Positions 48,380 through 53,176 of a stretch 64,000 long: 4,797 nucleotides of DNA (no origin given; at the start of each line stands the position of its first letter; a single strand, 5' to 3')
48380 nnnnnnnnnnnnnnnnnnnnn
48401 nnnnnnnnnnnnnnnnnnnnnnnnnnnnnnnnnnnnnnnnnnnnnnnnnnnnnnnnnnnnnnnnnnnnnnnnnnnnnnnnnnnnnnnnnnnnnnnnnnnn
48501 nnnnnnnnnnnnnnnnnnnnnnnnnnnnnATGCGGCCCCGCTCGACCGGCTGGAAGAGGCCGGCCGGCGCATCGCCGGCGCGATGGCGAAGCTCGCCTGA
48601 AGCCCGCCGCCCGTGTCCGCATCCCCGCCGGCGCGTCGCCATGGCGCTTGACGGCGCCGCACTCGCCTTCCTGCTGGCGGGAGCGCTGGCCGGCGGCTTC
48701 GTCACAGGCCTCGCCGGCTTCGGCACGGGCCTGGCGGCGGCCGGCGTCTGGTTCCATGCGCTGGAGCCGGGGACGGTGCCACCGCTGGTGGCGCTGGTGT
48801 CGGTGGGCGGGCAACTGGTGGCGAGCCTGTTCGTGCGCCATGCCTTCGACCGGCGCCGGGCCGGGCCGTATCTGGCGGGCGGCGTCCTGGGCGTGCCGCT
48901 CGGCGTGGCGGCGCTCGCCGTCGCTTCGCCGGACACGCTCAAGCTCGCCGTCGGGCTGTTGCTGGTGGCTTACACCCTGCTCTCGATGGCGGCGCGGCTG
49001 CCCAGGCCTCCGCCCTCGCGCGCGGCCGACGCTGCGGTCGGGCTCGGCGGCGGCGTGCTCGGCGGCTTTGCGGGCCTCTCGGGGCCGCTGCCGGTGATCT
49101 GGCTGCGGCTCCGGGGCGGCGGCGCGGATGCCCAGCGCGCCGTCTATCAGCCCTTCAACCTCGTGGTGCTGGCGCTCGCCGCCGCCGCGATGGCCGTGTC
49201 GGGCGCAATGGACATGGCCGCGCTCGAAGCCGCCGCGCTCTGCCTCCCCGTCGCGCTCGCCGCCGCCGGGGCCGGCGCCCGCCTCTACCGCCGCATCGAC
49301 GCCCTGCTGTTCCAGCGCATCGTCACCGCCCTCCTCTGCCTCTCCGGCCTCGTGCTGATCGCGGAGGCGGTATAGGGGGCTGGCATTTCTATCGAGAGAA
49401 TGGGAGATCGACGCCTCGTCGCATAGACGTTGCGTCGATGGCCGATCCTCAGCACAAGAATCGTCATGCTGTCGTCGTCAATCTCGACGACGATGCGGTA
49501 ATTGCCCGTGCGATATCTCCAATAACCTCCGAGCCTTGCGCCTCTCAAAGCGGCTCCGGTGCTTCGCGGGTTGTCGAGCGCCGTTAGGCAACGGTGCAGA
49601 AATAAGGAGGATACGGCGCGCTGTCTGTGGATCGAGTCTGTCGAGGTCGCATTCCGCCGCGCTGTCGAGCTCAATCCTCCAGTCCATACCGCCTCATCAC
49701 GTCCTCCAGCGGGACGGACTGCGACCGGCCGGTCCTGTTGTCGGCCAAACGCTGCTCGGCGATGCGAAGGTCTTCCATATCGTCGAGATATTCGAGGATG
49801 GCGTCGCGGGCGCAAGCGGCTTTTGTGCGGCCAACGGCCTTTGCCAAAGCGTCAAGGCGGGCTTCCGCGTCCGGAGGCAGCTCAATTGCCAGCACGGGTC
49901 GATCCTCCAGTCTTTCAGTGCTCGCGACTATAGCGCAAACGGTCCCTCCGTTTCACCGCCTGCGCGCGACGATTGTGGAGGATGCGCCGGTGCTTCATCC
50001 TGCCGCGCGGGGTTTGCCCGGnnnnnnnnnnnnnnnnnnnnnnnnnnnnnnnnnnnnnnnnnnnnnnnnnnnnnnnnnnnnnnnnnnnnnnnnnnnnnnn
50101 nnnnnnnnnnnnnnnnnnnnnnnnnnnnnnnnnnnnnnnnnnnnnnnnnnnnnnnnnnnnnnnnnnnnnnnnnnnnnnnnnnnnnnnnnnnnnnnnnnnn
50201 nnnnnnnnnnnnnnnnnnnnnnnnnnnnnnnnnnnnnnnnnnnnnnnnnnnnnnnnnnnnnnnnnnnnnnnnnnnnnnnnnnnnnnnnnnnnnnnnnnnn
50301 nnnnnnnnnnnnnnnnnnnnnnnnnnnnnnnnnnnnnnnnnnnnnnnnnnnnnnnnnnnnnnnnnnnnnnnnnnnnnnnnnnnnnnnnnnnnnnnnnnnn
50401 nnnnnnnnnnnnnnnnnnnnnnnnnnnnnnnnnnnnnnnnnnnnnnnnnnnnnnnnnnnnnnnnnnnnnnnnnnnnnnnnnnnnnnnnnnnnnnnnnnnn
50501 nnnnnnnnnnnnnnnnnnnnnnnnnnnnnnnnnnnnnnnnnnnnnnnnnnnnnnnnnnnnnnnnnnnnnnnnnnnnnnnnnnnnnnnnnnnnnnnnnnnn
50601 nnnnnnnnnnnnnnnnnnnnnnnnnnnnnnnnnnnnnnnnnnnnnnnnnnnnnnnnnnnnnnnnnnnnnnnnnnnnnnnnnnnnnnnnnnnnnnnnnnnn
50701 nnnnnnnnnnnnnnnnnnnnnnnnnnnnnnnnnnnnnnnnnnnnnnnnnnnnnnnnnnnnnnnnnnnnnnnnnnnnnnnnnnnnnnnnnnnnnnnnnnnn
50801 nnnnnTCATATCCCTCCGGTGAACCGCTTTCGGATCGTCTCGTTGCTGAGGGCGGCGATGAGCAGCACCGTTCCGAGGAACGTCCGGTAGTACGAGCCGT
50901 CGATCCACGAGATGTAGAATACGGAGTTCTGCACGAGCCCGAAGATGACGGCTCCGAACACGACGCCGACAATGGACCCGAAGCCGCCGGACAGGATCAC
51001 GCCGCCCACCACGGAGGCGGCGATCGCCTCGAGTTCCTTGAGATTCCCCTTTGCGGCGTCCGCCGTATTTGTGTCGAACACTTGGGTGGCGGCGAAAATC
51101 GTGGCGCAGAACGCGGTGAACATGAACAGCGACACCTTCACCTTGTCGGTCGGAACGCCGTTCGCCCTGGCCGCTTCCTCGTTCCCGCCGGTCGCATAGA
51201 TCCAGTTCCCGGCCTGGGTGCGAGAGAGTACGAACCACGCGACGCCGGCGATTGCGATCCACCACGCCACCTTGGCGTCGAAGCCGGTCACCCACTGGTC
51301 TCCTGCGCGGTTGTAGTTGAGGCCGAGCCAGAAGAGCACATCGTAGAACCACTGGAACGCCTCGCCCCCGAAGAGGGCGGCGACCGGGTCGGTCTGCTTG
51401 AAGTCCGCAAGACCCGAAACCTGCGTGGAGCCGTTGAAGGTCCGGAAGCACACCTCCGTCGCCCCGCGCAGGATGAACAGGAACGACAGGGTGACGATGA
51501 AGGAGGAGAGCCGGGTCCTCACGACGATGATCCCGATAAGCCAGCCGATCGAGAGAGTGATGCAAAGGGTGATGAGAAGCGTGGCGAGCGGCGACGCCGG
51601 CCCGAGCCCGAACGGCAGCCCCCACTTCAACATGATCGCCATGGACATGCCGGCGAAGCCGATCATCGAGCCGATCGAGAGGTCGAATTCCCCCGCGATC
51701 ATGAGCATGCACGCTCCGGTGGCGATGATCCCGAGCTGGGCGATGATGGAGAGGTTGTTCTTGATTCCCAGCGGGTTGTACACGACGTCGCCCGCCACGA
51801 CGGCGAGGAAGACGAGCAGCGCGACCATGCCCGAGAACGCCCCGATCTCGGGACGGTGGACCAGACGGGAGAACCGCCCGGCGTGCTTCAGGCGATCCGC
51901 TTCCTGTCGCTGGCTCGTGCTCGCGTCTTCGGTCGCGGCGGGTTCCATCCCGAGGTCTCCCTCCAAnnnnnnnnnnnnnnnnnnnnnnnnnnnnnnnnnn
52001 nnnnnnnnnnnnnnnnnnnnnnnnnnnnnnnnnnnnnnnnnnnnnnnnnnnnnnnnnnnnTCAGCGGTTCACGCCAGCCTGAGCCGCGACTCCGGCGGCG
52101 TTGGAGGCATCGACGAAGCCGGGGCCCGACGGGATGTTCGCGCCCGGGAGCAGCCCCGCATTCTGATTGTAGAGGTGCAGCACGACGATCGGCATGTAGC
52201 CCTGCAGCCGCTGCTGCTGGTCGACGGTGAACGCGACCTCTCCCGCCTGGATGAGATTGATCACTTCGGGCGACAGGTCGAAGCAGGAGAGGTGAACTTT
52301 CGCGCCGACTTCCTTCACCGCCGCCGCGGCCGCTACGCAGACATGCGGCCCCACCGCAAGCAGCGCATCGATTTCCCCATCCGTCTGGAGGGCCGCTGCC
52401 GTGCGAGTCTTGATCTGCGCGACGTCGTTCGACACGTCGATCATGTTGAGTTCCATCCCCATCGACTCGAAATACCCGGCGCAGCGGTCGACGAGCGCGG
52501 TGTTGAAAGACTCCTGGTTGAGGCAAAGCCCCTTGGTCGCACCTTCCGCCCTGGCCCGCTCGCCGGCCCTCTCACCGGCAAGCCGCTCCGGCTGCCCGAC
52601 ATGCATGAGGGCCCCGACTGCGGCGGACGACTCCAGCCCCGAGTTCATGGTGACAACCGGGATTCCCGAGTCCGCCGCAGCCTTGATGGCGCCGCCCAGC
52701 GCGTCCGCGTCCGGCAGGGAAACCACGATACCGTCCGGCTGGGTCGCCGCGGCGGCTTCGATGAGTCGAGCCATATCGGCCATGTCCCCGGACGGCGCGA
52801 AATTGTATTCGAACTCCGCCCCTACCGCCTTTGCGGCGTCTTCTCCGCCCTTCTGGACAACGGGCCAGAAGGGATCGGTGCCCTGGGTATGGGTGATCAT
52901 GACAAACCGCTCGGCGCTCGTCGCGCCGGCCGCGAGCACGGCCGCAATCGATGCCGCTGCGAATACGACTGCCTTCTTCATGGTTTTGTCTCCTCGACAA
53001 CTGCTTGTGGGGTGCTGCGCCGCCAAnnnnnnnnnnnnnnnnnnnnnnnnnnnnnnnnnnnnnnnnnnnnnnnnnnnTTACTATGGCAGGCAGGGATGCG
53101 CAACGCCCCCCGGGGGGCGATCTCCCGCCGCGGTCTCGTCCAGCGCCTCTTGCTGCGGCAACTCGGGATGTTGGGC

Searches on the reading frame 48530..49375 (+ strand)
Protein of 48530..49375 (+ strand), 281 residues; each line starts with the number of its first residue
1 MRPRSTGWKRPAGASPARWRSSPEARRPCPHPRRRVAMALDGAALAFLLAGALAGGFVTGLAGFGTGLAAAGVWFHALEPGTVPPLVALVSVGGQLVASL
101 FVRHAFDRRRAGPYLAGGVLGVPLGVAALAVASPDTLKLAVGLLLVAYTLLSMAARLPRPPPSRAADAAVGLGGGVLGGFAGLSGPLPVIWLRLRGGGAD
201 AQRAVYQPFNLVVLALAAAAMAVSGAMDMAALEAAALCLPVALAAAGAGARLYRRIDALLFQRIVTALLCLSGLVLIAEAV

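Call 81: search_protein_families(library=pfam, proteins=[window:48530-49375:+], max_evalue=0.0001)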
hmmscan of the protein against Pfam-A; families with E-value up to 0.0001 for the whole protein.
window:48530-49375:+ (281 aa): 1 family
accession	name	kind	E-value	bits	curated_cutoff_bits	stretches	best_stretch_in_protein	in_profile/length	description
PF01925.25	TauE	-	2.1e-25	90.2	32.6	1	48-275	2-236/237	Sulfite exporter TauE/SafE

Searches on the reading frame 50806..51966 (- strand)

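Call 81: search_protein_families(library=pfam, proteins=[window:50806-51966:-], max_evalue=0.0001)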
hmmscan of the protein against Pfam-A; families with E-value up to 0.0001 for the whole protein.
window:50806-51966:- (386 aa): 1 family
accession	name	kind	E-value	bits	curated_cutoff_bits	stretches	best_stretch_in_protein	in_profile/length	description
PF02653.21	BPD_transp_2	-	9.3e-38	130.3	26.8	1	71-371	5-268/269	Branched-chain amino acid transport system / permease component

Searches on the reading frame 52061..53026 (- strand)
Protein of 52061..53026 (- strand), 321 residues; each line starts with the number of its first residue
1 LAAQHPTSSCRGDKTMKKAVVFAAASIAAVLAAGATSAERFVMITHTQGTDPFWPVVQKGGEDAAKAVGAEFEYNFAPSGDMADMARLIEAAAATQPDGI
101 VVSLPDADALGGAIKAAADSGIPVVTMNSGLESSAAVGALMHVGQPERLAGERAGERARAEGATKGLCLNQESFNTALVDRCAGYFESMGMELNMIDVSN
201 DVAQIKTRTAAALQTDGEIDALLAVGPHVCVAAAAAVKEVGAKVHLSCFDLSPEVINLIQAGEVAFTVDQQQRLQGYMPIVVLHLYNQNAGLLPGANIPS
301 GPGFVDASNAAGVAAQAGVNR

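Call 81: search_protein_families(library=pfam, proteins=[window:52061-53026:-], max_evalue=0.0001)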
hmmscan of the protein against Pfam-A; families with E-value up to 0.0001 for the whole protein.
window:52061-53026:- (321 aa): 1 family
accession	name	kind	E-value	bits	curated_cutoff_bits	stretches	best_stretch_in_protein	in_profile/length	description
PF13407.12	Peripla_BP_4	-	9.1e-38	130.7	35.1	1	41-284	1-251/258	Periplasmic binding protein domain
